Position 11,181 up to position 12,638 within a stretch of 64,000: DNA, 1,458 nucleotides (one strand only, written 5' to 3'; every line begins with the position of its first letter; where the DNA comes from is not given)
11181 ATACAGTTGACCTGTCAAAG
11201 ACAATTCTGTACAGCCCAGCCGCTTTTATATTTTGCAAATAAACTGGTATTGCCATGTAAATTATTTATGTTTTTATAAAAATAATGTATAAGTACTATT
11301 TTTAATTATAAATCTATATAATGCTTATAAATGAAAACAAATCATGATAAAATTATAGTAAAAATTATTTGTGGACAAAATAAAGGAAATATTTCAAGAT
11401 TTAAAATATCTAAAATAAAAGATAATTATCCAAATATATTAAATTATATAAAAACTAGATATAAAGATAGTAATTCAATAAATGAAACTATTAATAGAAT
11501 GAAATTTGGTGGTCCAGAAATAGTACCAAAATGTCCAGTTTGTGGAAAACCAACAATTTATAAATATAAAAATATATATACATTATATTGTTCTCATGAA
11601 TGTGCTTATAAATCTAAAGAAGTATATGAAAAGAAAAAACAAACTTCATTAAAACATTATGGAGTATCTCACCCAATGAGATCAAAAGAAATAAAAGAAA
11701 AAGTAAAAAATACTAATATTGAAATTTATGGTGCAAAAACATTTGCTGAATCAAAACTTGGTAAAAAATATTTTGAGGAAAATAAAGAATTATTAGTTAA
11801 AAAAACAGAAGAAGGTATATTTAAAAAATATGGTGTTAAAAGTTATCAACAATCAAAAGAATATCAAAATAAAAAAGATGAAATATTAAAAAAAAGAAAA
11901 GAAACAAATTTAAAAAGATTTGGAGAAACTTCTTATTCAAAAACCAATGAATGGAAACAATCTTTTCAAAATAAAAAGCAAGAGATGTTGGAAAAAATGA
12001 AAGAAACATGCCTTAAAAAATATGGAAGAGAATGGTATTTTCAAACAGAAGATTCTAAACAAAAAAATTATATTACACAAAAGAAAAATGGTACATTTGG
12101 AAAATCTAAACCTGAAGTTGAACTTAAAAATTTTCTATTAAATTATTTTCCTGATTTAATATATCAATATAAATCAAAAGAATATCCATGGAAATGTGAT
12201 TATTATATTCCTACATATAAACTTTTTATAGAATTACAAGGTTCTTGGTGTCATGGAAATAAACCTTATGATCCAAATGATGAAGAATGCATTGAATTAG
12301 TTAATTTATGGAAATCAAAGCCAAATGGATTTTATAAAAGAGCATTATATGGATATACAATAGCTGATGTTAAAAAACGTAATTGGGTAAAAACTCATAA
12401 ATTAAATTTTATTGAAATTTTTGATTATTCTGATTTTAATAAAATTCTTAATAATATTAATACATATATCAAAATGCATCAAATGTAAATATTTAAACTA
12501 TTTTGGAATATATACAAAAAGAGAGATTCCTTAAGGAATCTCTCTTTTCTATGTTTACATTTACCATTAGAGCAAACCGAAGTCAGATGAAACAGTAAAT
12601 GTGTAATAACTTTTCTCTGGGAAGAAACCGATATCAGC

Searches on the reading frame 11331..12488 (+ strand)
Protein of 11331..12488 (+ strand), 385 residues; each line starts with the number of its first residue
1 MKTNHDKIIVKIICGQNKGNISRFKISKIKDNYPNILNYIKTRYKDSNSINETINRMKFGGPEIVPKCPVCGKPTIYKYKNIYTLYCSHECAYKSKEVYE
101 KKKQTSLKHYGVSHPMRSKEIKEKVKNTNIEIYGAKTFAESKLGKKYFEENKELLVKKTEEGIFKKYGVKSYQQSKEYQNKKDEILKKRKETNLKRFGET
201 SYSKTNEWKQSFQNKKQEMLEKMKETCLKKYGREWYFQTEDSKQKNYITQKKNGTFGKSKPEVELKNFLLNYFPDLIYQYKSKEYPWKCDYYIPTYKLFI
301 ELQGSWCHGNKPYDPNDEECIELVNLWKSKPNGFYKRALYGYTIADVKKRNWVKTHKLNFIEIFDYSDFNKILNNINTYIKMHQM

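Call 83: search_protein_families(library=pfam, proteins=[window:11331-12488:+], max_evalue=0.01)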
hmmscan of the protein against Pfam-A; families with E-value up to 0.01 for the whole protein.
window:11331-12488:+ (385 aa): 4 families
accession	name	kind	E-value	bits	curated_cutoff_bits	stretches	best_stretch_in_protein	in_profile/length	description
PF24308.1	DUF7487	-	7.5e-12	46.1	27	1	100-245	1-117/220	Family of unknown function (DUF7487)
PF03884.20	YacG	-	0.0036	17.4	25.5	1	67-92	2-27/52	DNA gyrase inhibitor YacG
PF03852.21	Vsr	-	0.0058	16.9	27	0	258-311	20-71/74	DNA mismatch endonuclease Vsr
PF12760.12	Zn_ribbon_IS1595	-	0.0079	16.6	25.4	0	49-93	5-45/46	Transposase zinc-ribbon domain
